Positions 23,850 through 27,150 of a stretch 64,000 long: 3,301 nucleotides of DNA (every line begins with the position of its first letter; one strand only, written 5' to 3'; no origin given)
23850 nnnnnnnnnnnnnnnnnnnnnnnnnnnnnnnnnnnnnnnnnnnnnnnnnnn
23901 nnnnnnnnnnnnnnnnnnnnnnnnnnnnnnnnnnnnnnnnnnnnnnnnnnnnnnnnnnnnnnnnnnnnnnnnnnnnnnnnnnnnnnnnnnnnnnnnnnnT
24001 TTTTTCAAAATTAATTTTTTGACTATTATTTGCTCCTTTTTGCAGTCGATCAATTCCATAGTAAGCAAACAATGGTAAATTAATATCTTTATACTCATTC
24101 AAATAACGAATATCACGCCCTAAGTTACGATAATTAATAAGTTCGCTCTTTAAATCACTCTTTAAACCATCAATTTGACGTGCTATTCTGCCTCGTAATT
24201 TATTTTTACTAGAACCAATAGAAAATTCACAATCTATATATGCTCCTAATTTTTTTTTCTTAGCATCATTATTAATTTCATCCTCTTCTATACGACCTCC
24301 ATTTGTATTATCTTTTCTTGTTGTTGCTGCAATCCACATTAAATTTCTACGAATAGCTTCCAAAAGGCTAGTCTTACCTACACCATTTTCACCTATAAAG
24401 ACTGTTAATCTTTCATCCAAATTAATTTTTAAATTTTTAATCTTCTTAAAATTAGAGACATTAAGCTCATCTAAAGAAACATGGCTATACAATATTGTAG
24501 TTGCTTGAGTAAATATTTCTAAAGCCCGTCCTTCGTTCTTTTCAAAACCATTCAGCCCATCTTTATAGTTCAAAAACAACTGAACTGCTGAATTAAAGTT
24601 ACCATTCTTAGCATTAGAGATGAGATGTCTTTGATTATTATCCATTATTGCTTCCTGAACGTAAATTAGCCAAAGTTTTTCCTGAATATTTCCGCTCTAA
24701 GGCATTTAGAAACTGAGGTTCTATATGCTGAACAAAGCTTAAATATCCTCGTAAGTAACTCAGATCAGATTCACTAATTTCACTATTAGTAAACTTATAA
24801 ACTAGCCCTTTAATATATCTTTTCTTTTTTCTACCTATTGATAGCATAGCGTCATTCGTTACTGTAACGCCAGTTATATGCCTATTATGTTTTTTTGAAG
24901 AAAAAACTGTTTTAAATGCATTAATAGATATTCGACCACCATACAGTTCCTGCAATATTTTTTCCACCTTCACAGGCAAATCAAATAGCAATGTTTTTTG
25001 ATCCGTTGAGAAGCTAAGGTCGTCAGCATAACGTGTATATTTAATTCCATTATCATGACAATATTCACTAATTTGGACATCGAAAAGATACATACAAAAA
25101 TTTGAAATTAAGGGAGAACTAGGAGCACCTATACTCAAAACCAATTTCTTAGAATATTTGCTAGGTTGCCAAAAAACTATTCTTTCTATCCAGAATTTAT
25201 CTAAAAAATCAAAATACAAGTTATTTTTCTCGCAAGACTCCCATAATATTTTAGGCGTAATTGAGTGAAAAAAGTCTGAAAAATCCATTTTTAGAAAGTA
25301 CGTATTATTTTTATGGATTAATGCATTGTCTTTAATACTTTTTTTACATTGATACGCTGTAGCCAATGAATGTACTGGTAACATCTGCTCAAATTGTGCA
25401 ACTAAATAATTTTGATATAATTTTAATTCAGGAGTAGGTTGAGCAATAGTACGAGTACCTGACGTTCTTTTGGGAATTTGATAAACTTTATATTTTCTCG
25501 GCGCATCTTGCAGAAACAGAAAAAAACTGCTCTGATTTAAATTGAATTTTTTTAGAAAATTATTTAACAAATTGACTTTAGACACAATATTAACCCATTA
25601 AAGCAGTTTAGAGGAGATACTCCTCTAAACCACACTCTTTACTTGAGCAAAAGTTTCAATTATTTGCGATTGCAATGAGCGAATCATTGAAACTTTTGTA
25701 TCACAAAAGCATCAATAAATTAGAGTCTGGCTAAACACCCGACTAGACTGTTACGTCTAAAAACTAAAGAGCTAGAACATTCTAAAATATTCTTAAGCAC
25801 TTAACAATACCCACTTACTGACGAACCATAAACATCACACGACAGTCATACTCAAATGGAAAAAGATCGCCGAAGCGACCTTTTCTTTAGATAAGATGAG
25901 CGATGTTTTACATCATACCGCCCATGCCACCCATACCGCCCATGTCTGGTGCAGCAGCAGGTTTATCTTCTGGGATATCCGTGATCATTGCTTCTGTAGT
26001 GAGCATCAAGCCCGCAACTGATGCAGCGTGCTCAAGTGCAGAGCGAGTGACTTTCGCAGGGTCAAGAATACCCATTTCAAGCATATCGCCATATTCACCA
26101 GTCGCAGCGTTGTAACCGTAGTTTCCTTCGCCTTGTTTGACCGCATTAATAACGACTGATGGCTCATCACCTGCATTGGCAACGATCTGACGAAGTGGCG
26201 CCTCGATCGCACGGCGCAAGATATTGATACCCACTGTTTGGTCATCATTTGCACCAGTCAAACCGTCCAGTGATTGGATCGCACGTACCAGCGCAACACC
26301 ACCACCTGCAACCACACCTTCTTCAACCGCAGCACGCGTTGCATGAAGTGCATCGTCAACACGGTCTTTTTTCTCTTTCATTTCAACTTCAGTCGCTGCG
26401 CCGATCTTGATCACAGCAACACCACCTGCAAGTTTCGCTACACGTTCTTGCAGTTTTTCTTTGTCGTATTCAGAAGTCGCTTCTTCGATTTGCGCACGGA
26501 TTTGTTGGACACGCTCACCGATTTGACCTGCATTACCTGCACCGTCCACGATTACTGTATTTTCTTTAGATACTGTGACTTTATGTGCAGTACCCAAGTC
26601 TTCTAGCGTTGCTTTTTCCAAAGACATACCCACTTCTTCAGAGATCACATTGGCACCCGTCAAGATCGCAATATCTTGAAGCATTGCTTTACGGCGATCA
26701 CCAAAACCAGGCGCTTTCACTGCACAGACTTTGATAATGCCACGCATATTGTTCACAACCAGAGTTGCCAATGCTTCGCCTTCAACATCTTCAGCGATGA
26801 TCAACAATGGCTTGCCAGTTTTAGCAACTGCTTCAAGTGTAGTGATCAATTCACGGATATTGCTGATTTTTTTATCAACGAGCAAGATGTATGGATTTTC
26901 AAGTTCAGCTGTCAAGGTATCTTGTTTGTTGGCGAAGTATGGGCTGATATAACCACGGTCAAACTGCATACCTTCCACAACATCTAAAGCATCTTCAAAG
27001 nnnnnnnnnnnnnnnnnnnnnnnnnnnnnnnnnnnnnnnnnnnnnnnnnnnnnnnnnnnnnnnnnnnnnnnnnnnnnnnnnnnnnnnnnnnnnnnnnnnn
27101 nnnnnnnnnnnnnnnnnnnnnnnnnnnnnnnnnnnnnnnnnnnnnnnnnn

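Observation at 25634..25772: Unannotated msr-msd ncRNA resolved to the branch point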

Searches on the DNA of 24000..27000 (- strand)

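Call 5: search_rna_families(source=window, start=24000, end=27000, threshold=evalue, max_evalue=10, show_alignments=3)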
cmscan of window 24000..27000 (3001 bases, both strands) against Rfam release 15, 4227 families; matches with E-value up to 10: 9.
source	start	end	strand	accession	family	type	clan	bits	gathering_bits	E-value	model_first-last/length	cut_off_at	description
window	25708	25772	-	RF00170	msr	Gene;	-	62.9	52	2.6e-10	1-69/69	no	Retron msr RNA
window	25595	25700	-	RF02058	STnc400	Gene;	-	26.2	80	0.045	1-125/125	no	Gammaproteobacterial sRNA STnc400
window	25635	25710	+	RF04186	mir-278_2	Gene; miRNA;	-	25.6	70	0.02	1-79/79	no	mir-278_2 microRNA precursor family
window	25508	25587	+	RF00204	snoR12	Gene; snRNA; snoRNA; CD-box;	-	22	39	0.78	1-83/83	no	Small nucleolar RNA R12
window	25860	26001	-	RF02144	rsmX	Gene;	CL00106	20.1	56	0.86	1-114/114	no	rsmX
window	25271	25345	-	RF01675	CrcZ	Gene; sRNA;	-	20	95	0.014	1-398/398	no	Pseudomonas sRNA CrcZ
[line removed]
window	24723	24881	-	RF02606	AbsR28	Gene; sRNA;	-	17.8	50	0.81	1-180/180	no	Acinetobacter sRNA 28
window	25987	26035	+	RF04333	Plastid-ycf3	Intron;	-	16.5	55.2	1.5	1-47/47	no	Plastid-ycf3 group II-D1 intron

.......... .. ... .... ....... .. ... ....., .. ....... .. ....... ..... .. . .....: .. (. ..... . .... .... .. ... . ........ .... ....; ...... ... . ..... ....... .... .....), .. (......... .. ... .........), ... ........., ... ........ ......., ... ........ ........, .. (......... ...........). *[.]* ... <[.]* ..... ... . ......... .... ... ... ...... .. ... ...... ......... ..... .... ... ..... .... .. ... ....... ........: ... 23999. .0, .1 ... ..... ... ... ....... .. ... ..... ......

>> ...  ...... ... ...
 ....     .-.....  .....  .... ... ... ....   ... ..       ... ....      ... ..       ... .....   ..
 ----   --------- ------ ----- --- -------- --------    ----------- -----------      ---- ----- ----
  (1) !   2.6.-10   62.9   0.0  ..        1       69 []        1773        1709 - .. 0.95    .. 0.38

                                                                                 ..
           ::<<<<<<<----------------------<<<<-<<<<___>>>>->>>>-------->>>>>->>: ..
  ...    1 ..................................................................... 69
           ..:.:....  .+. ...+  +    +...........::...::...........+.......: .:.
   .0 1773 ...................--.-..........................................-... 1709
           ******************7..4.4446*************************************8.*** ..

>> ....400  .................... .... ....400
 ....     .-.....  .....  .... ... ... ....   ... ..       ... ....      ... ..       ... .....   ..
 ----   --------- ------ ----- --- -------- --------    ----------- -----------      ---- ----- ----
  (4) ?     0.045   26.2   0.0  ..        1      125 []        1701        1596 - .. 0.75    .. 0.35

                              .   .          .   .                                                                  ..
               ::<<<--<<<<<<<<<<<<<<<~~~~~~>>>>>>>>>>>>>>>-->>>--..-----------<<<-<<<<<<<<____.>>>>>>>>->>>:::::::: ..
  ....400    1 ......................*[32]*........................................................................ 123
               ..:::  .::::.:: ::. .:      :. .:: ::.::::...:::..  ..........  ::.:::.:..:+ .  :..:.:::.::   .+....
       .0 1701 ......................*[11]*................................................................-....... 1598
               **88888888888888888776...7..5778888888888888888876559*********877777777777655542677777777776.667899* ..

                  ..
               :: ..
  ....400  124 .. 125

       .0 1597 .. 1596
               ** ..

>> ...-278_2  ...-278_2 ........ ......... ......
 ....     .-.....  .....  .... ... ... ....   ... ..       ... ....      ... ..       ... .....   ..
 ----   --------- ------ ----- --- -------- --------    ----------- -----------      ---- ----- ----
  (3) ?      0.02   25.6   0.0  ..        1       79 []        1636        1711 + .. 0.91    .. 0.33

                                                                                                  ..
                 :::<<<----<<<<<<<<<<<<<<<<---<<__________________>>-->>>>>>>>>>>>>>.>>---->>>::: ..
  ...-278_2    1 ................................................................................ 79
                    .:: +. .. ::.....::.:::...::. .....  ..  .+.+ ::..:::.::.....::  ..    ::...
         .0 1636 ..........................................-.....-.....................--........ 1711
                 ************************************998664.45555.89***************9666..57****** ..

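Call 18: search_dna_similar(query=window:24638-25790:-, collection=ecoli_genomes, mode=distant, max_rows=20, rows=spread)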
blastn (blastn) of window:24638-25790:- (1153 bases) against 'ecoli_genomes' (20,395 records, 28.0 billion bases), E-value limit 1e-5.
Records with a match: 13; places in all: 13; records where one place covers at least 80% of the query: 0.
Genomes with a match: 12 of 5426; with a place that covers at least 80% of the query: 0. Places per genome that has any: lowest 1, median 1, highest 2. On chromosomes: 12 places; on plasmids: 1.
Best place of each record, by identity: 60-80% 13.
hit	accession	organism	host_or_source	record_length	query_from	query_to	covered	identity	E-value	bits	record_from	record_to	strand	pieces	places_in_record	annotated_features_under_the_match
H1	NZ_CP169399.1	Escherichia coli strain MFDS1022581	Animal source foods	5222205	653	973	28%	67.0%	2e-11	82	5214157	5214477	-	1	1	retron St85 family RNA-directed DNA polymerase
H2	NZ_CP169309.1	Escherichia coli strain MFDS1019527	cattle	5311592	653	973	28%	67.0%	2e-11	82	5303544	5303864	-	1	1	retron St85 family RNA-directed DNA polymerase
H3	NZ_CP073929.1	Escherichia coli strain MB64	Poultry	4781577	589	783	17%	69.2%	3e-8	70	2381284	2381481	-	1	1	retron St85 family RNA-directed DNA polymerase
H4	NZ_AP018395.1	Escherichia coli strain TOK-001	Homo sapiens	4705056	589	783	17%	69.2%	3e-8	70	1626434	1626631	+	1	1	retron St85 family RNA-directed DNA polymerase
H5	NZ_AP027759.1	Escherichia coli strain 2017-02-1CC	Homo sapiens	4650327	589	783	17%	69.2%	3e-8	70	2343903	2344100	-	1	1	retron St85 family RNA-directed DNA polymerase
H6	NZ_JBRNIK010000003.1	Escherichia coli strain MB06173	seawater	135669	589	783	17%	69.2%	3e-8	70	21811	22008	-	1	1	retron St85 family RNA-directed DNA polymerase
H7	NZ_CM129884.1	Escherichia coli strain MB06173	seawater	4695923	589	783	17%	69.2%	3e-8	70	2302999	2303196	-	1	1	retron St85 family RNA-directed DNA polymerase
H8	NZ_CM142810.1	Escherichia coli strain GPEC389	chicken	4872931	589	783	17%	69.2%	3e-8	70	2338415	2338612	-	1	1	retron St85 family RNA-directed DNA polymerase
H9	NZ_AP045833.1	Escherichia coli strain wlxctx60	Ursus thibetanus japonicus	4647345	589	783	17%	69.2%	3e-8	70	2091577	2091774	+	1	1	retron St85 family RNA-directed DNA polymerase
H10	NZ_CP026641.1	Escherichia coli strain FORC_082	chicken meat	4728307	434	546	10%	79.8%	8e-16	96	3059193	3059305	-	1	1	retron St85 family RNA-directed DNA polymerase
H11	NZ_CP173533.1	Escherichia coli strain 98208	Homo sapiens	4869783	434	546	10%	79.8%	8e-16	96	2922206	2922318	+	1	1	retron St85 family RNA-directed DNA polymerase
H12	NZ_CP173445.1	Escherichia coli strain 98233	Homo sapiens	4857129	434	546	10%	79.8%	8e-16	96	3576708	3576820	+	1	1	retron St85 family RNA-directed DNA polymerase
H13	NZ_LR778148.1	Escherichia coli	water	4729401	434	546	10%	79.8%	8e-16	96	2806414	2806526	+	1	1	retron St85 family RNA-directed DNA polymerase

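Call 19: get_annotated_region(hit=H1, flank=4000)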
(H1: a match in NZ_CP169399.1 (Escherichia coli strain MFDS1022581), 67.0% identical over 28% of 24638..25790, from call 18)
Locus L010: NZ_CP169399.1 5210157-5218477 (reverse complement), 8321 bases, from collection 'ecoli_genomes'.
description: Escherichia coli strain MFDS1022581 chromosome, complete genome
organism: Escherichia coli strain MFDS1022581 (NCBI taxid 562)
replicon: chromosome; assembly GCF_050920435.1
host: -; source: Animal source foods; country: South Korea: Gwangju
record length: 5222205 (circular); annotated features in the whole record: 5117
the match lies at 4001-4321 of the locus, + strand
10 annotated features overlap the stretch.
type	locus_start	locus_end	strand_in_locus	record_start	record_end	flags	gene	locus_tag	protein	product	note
CDS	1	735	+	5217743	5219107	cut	mnmE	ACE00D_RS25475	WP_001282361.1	tRNA uridine-5-carboxymethylaminomethyl(34) synthesis GTPase MnmE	-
CDS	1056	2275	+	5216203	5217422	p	-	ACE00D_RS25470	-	tyrosine-type recombinase/integrase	frameshifted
CDS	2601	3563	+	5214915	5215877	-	-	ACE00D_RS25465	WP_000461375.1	retron St85 family effector protein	-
CDS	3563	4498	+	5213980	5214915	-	-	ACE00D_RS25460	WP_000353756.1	retron St85 family RNA-directed DNA polymerase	-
CDS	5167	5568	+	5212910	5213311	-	-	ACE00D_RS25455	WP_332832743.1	toprim domain-containing protein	-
CDS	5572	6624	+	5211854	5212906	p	-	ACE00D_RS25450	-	helicase RepA family protein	internal stop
CDS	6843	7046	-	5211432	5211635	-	-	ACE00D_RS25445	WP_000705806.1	hypothetical protein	-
CDS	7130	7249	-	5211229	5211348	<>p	-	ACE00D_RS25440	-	ash family protein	incomplete; partial in the middle of a contig; missing N-terminus and C-terminus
CDS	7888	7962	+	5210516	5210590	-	tnaC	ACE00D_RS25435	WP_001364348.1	tryptophanase leader peptide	-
CDS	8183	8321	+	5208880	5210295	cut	tnaA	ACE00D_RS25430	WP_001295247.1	tryptophanase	-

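Call 20: get_annotated_region(hit=H3, flank=4000)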
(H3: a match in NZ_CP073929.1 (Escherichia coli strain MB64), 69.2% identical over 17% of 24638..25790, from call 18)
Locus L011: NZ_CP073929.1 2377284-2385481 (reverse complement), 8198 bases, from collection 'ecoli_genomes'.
description: Escherichia coli strain MB64 chromosome, complete genome
organism: Escherichia coli strain MB64 (NCBI taxid 562)
replicon: chromosome; assembly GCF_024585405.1
host: Poultry; source: Cloacal sample; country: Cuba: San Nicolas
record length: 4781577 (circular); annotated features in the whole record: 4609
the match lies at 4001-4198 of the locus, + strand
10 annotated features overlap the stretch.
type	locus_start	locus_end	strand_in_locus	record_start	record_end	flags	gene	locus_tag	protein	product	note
CDS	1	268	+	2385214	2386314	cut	-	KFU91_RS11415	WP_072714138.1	ABC-three component system protein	-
CDS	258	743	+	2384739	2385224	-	-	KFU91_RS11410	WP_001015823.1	ABC-three component system middle component 2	-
CDS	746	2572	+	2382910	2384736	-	-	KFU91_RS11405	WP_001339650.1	AAA family ATPase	-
CDS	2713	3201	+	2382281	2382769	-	-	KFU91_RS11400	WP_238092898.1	hypothetical protein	-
CDS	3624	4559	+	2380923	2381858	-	-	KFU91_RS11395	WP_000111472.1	retron St85 family RNA-directed DNA polymerase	-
CDS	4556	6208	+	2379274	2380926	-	ptuA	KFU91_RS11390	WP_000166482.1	retron Ec78 anti-phage system effector ATPase PtuA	-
CDS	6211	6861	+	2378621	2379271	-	ptuB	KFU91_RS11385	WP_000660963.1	retron Ec78 anti-phage system effector HNH endonuclease PtuB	-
CDS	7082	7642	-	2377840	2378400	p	-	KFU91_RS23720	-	hypothetical protein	internal stop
CDS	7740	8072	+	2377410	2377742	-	-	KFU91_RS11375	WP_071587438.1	helix-turn-helix domain-containing protein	-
CDS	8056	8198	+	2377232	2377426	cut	-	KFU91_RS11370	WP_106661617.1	MbcA/ParS/Xre antitoxin family protein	-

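Call 21: get_annotated_region(hit=H10, flank=4000)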
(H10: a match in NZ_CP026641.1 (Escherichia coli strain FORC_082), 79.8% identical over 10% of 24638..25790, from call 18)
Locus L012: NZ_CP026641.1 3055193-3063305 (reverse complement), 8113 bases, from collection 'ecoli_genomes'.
description: Escherichia coli strain FORC_082 chromosome, complete genome
organism: Escherichia coli strain FORC_082 (NCBI taxid 562)
replicon: chromosome; assembly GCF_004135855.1
host: -; source: chicken meat; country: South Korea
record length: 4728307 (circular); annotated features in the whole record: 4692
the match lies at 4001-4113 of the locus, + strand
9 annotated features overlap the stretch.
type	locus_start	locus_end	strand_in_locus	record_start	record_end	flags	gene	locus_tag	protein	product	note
CDS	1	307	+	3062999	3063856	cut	-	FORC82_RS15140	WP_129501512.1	DNA adenine methylase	-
CDS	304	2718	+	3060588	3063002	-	-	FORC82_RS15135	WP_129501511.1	replication endonuclease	-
CDS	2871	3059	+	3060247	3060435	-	-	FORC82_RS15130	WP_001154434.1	hypothetical protein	-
CDS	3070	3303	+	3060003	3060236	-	-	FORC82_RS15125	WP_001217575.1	DinI-like family protein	-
CDS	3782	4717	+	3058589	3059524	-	-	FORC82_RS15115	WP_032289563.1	retron St85 family RNA-directed DNA polymerase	-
CDS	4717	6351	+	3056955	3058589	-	-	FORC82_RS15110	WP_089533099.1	AAA family ATPase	-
CDS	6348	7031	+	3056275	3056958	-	ptuB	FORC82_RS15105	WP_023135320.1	retron Ec78 anti-phage system effector HNH endonuclease PtuB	-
CDS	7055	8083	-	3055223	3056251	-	-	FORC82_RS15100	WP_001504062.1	phage portal protein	-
CDS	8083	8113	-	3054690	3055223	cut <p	-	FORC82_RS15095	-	oxidoreductase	incomplete; partial in the middle of a contig; missing N-terminus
